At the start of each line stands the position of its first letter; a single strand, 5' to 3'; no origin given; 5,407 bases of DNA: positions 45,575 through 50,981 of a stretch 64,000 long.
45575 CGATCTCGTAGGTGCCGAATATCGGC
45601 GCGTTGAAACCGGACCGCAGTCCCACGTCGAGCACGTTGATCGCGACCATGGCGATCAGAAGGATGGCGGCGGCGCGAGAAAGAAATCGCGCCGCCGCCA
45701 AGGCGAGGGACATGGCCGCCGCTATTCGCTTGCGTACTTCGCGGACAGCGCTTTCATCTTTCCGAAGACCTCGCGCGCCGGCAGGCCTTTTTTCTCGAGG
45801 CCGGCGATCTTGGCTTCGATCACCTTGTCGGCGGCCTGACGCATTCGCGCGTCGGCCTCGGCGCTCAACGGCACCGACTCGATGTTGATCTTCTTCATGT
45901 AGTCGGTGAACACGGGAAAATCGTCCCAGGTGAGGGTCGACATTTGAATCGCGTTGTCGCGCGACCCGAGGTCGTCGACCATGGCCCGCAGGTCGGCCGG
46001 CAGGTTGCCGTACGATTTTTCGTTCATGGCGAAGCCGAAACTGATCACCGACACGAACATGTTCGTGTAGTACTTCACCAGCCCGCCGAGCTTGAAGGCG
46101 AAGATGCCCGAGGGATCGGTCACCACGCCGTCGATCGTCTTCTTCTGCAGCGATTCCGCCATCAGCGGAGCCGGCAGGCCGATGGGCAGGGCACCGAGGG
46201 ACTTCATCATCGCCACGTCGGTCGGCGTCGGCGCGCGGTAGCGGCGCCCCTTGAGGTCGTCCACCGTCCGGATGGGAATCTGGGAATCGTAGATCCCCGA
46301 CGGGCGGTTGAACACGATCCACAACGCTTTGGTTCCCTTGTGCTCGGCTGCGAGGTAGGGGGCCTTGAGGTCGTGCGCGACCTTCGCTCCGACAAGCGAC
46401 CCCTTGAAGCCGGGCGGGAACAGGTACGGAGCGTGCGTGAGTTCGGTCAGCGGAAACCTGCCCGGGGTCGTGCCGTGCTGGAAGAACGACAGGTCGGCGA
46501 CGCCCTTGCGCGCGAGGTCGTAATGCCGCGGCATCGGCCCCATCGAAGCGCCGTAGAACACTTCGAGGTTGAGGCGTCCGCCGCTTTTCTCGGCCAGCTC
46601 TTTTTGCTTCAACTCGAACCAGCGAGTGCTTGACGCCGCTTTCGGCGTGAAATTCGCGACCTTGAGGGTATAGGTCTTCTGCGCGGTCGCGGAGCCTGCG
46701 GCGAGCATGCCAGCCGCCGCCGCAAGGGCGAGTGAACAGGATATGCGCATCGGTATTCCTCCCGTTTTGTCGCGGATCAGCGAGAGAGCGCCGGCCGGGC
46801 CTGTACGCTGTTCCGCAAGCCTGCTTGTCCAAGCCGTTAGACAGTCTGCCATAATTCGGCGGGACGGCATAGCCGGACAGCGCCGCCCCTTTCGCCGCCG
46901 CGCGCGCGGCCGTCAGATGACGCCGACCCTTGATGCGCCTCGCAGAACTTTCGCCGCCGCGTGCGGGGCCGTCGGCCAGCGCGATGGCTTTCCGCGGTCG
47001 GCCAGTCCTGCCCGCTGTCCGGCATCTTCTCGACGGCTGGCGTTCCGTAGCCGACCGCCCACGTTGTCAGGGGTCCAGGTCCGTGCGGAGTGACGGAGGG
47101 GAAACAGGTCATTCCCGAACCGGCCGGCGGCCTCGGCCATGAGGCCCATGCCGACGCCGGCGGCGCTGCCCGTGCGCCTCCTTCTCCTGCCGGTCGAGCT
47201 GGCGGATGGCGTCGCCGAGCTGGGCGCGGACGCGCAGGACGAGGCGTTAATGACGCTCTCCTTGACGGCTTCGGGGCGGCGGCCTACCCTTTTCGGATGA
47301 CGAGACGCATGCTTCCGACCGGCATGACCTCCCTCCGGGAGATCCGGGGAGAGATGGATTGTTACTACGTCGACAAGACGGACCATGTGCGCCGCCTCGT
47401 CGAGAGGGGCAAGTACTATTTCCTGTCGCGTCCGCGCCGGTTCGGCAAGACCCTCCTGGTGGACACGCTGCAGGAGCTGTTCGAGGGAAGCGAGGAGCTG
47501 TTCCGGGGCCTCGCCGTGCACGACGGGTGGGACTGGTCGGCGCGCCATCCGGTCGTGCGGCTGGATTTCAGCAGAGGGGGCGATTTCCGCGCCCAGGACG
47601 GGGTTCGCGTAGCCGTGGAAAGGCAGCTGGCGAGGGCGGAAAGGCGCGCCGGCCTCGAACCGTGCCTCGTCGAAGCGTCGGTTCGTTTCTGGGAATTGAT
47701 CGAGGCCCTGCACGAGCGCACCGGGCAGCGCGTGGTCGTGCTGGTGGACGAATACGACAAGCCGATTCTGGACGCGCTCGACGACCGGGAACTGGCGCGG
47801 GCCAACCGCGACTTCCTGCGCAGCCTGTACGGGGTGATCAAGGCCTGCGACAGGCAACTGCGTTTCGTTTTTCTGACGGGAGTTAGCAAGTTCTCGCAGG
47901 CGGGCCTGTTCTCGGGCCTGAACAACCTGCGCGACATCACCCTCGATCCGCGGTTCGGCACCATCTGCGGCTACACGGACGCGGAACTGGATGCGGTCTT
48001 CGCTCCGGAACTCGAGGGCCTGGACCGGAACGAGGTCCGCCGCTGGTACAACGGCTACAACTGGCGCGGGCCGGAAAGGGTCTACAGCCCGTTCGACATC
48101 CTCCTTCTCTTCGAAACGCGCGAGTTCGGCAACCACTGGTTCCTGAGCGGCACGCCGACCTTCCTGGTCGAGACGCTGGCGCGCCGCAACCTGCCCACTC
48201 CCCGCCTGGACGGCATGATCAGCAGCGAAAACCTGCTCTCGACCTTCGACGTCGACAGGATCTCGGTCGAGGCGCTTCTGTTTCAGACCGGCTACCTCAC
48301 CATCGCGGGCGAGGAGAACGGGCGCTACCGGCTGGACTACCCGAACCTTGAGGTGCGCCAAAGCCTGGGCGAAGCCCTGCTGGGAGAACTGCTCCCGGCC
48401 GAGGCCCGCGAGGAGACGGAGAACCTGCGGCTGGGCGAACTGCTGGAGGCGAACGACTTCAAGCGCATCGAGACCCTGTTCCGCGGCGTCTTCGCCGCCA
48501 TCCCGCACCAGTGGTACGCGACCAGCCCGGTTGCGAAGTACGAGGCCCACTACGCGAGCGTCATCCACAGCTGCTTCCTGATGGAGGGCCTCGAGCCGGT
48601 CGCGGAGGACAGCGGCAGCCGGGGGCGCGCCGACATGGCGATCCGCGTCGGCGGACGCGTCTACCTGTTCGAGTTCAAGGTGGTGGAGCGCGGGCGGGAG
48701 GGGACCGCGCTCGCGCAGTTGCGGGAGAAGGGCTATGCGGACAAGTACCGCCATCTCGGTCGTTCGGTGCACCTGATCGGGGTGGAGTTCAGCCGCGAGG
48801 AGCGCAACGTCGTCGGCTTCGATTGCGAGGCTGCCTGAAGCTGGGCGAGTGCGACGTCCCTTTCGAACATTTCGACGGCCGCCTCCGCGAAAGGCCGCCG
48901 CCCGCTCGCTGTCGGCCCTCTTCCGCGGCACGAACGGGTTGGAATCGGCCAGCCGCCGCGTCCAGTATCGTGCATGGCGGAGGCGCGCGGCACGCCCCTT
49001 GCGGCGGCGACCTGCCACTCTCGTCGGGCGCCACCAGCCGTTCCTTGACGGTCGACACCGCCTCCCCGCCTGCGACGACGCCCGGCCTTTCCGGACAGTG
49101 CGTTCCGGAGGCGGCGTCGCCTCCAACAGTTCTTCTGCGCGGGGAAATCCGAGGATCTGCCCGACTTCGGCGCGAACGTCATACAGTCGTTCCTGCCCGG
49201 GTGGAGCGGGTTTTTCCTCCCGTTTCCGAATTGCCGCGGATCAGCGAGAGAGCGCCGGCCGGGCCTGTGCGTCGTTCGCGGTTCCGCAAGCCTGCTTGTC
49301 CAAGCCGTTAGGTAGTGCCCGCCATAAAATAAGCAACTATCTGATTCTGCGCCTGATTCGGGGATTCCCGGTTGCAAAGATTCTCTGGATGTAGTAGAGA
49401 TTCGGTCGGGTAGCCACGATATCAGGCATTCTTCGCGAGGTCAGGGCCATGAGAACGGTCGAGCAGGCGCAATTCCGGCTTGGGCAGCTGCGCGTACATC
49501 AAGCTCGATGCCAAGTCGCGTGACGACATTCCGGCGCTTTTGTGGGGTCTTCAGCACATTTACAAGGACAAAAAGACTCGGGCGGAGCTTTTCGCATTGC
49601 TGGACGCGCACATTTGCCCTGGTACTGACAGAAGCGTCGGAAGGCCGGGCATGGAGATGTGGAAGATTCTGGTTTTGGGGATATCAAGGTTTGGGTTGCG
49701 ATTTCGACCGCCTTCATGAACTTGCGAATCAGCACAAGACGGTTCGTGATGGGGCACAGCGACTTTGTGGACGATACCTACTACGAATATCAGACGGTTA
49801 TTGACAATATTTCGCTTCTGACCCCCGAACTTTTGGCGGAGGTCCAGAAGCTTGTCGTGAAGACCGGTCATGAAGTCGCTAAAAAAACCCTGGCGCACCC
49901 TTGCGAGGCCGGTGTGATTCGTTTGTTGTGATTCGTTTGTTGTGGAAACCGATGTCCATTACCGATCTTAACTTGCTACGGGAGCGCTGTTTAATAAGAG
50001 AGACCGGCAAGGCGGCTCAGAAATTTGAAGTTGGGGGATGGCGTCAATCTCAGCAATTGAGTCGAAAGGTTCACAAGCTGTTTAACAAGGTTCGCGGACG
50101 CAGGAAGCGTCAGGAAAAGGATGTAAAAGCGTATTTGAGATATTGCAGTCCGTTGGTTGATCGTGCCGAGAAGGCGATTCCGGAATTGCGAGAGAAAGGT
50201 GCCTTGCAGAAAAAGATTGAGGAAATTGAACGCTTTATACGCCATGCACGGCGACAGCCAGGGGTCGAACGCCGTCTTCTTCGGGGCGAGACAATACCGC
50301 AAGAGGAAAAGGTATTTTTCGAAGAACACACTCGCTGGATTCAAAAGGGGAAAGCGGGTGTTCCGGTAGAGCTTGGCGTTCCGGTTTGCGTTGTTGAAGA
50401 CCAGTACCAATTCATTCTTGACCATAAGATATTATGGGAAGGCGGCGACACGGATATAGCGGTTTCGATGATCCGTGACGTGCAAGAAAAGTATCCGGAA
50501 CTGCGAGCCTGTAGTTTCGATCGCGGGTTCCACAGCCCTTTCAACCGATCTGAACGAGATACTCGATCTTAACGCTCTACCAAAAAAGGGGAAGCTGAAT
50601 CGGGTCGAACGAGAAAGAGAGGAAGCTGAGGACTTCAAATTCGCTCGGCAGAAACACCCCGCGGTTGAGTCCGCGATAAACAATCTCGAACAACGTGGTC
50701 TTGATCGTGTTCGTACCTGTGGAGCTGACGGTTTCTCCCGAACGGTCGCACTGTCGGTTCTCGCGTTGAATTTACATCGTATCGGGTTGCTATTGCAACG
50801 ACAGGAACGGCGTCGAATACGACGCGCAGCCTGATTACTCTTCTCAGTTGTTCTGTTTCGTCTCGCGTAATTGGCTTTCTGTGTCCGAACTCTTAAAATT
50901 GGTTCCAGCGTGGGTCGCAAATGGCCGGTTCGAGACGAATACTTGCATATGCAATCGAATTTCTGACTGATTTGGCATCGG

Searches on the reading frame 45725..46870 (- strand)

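Call 26: search_protein_families(library=pfam, proteins=[window:45725-46870:-], max_evalue=0.001)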
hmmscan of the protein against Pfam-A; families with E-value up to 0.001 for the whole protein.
window:45725-46870:- (382 aa): 1 family
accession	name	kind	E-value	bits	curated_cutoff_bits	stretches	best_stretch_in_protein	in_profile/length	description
PF03480.18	DctP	-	4.8e-24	85.6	23.4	1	89-352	19-280/286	Bacterial extracellular solute-binding protein, family 7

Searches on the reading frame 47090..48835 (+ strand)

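Call 26: search_protein_families(library=pfam, proteins=[window:47090-48835:+], max_evalue=0.001)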
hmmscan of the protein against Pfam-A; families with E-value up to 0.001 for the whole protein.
window:47090-48835:+ (582 aa): 2 families
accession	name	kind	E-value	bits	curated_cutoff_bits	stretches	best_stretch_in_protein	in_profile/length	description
PF09820.16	AAA-ATPase_like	-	8.7e-58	195.9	26.1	1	76-274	1-201/201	Predicted AAA-ATPase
PF08011.17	PDDEXK_9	-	1.7e-15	57.3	25.5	1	483-575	1-103/105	PD-(D/E)XK nuclease superfamily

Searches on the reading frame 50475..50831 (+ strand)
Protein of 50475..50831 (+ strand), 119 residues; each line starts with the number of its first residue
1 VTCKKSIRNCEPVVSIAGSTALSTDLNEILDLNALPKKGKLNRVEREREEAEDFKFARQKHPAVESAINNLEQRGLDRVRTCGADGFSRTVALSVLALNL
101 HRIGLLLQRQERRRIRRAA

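Call 26: search_protein_families(library=pfam, proteins=[window:50475-50831:+], max_evalue=0.001)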
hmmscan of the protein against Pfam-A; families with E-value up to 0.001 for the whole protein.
window:50475-50831:+ (119 aa): 1 family
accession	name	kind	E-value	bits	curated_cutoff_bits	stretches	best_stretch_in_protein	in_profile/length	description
PF13751.12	DDE_Tnp_1_6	-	0.00016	22.4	25.1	1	40-103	59-124/125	Transposase DDE domain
